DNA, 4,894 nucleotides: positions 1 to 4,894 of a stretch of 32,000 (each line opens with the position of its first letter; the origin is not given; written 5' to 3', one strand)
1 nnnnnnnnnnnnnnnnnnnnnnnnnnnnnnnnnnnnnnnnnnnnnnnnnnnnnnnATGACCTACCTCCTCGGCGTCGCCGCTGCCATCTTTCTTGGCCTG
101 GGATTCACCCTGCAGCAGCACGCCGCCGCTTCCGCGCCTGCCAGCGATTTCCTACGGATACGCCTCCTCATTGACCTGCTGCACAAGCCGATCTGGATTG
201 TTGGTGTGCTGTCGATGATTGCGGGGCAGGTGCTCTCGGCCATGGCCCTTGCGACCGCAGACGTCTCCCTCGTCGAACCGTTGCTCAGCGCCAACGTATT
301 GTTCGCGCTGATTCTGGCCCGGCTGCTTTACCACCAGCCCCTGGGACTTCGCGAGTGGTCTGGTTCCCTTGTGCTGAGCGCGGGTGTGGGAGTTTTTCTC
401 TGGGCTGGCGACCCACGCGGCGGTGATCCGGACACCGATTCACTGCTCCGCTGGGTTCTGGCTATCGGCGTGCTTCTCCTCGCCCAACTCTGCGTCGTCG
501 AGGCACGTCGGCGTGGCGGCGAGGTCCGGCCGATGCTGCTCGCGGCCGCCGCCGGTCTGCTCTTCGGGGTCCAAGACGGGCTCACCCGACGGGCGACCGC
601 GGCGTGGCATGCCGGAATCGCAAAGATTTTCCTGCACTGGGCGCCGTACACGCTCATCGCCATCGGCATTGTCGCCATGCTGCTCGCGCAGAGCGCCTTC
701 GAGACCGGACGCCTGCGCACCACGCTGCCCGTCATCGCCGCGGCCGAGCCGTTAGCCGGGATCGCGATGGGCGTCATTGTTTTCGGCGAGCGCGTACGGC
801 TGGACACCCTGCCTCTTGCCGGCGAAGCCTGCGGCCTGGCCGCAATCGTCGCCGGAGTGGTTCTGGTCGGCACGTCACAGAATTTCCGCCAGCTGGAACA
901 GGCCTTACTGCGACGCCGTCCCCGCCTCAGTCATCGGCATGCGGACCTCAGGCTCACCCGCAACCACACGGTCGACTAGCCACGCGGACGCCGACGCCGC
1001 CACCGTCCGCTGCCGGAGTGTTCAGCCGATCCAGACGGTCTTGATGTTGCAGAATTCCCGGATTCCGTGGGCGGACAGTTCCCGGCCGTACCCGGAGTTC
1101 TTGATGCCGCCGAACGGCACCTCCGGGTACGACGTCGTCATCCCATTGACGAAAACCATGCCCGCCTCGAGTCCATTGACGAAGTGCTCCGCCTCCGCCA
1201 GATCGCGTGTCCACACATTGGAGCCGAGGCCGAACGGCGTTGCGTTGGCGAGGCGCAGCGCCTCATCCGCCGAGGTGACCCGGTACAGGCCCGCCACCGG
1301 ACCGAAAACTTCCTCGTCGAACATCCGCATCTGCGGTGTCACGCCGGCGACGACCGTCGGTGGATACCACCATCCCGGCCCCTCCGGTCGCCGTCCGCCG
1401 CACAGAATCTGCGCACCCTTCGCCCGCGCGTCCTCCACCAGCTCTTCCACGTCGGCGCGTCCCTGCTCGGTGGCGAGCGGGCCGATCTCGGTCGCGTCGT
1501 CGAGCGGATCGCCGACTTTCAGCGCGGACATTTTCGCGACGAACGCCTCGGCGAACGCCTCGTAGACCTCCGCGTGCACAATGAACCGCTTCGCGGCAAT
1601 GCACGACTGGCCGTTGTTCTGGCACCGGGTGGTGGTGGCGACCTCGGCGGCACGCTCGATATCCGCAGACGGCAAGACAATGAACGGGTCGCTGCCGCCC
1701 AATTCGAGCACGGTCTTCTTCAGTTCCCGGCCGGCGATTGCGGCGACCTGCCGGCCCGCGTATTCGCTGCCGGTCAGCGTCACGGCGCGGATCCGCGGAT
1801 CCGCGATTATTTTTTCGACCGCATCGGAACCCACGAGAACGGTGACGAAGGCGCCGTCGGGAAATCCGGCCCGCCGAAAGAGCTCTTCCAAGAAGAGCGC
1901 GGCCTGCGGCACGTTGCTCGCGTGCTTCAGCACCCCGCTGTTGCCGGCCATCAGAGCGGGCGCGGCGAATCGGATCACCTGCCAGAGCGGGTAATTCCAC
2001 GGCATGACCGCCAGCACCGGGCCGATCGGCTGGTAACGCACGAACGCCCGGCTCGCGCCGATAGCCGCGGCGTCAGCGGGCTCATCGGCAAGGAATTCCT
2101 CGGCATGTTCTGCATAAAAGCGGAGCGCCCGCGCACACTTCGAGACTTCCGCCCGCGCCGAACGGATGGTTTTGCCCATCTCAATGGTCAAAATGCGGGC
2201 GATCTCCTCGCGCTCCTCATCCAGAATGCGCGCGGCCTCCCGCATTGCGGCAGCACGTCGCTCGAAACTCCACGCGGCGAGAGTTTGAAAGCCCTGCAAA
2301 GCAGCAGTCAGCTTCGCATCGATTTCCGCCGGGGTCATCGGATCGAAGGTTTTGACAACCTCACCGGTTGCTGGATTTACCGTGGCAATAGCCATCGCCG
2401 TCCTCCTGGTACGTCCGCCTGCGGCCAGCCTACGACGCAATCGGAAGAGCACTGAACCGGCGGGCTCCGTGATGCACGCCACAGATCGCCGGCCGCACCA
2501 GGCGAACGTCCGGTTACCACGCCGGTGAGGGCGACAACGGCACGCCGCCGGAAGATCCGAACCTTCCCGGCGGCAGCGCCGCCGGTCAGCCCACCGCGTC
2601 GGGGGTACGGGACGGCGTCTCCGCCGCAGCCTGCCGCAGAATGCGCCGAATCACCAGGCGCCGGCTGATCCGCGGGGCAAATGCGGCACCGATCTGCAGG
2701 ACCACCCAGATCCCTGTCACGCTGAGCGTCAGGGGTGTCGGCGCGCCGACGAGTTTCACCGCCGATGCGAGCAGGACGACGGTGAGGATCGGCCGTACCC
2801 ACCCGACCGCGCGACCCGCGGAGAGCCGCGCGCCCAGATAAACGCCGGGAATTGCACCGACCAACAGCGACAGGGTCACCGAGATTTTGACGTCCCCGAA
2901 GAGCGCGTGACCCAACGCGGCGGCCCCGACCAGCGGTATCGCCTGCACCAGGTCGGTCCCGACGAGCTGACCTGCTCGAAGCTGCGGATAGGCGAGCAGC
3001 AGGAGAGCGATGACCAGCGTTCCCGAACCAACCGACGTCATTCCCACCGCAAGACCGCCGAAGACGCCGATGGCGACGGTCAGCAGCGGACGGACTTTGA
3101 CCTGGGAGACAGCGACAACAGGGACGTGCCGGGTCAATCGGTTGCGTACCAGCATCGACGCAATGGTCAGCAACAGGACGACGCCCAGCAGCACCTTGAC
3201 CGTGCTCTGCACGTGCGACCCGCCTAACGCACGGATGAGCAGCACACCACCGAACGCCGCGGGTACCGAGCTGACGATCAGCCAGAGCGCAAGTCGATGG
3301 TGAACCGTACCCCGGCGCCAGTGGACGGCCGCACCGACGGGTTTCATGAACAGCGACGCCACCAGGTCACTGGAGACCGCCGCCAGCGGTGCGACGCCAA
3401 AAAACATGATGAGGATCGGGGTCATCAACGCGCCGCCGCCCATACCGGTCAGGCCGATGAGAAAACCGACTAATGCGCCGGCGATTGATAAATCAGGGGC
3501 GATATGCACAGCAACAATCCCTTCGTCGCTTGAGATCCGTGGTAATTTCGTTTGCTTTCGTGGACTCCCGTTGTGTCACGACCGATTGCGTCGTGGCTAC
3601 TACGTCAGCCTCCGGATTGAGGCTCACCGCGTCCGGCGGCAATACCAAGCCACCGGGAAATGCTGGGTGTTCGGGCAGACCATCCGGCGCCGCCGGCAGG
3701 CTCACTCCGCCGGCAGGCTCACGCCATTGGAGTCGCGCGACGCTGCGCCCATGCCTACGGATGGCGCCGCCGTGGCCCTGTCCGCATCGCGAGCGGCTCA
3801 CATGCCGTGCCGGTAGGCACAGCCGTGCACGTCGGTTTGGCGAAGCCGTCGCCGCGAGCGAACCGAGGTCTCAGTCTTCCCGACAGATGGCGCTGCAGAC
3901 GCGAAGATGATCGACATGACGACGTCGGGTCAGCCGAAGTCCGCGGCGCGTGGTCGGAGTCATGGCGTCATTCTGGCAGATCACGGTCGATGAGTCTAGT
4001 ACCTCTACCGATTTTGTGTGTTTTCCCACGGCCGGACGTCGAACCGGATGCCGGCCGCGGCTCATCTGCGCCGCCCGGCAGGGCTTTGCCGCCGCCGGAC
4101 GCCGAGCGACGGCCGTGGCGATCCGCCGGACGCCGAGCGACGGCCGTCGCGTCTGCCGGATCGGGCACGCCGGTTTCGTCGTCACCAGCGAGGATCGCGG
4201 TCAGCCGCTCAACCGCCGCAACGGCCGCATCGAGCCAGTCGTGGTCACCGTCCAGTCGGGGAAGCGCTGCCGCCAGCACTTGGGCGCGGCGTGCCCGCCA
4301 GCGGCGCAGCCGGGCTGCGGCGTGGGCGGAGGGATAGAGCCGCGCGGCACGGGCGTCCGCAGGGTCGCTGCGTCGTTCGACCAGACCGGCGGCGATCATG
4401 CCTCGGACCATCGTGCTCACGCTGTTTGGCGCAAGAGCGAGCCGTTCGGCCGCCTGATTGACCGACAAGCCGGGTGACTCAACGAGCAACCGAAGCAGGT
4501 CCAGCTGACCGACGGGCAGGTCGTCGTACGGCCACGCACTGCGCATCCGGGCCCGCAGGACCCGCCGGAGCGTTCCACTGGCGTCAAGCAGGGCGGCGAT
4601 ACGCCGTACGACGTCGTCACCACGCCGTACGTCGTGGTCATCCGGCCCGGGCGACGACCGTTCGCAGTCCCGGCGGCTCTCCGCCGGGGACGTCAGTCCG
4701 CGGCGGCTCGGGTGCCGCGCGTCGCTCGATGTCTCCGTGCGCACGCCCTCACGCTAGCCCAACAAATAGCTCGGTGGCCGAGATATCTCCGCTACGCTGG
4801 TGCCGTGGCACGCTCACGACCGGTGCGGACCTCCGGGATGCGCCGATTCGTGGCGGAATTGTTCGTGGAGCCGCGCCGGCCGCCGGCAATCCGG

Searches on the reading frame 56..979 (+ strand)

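Call 82: search_protein_families(library=pfam, proteins=[window:56-979:+], max_evalue=0.001)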
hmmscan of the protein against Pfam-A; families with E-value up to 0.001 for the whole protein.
window:56-979:+ (307 aa): 2 families
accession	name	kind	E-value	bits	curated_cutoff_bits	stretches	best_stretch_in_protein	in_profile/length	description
PF05653.20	Mg_trans_NIPA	-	4.2e-09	36.4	26.2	1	4-111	8-116/295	Magnesium transporter NIPA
PF00892.27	EamA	-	4.9e-09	37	28.2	1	47-114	66-133/135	EamA-like transporter family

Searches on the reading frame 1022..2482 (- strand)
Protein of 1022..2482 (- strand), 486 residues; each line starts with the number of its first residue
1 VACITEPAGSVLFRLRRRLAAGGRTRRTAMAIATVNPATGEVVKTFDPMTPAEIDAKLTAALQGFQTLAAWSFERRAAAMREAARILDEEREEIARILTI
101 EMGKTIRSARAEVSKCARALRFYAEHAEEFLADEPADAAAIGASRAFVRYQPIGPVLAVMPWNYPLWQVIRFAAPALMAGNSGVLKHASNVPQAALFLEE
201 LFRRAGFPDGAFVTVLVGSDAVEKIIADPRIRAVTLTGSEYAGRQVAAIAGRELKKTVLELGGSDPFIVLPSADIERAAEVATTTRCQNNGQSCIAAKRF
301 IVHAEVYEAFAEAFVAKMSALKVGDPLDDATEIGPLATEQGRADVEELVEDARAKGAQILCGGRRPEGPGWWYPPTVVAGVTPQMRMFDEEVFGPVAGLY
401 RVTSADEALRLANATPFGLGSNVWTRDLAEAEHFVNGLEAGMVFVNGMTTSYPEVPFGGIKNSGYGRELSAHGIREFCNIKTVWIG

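Call 82: search_protein_families(library=pfam, proteins=[window:1022-2482:-], max_evalue=0.001)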
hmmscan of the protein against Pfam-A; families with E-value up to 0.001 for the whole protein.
window:1022-2482:- (486 aa): 1 family
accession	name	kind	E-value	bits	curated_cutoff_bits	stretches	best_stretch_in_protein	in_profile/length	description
PF00171.27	Aldedh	-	1.3e-148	495.8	23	1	31-483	8-461/461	Aldehyde dehydrogenase family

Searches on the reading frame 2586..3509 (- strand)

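Call 82: search_protein_families(library=pfam, proteins=[window:2586-3509:-], max_evalue=0.001)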
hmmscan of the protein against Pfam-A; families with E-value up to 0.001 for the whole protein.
window:2586-3509:- (307 aa): 1 family
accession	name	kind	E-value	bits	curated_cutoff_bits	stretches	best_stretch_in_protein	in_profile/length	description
PF01925.25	TauE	-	1.1e-39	136.9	32.6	1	9-253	3-237/237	Sulfite exporter TauE/SafE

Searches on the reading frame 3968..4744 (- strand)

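Call 82: search_protein_families(library=pfam, proteins=[window:3968-4744:-], max_evalue=0.001)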
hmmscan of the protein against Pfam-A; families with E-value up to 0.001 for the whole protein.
window:3968-4744:- (258 aa): 6 families
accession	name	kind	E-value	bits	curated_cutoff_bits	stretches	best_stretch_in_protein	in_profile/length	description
PF12802.13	MarR_2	-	1.6e-12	47.8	27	1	75-133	2-61/61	MarR family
PF01047.28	MarR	-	4.4e-09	36.5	24.6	1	79-133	4-58/59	MarR family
PF13412.12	HTH_24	-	3.2e-05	23.9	21.9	1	81-123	6-48/48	Winged helix-turn-helix DNA-binding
PF09339.16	HTH_IclR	-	4.1e-05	23.7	22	1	81-125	6-51/52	IclR helix-turn-helix domain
PF05344.16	DUF746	-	0.00016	22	26.9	0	34-70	24-60/64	Domain of Unknown Function (DUF746)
PF25212.1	HVO_A0114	-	0.00061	20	27.6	0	80-128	24-72/84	HVO_A0114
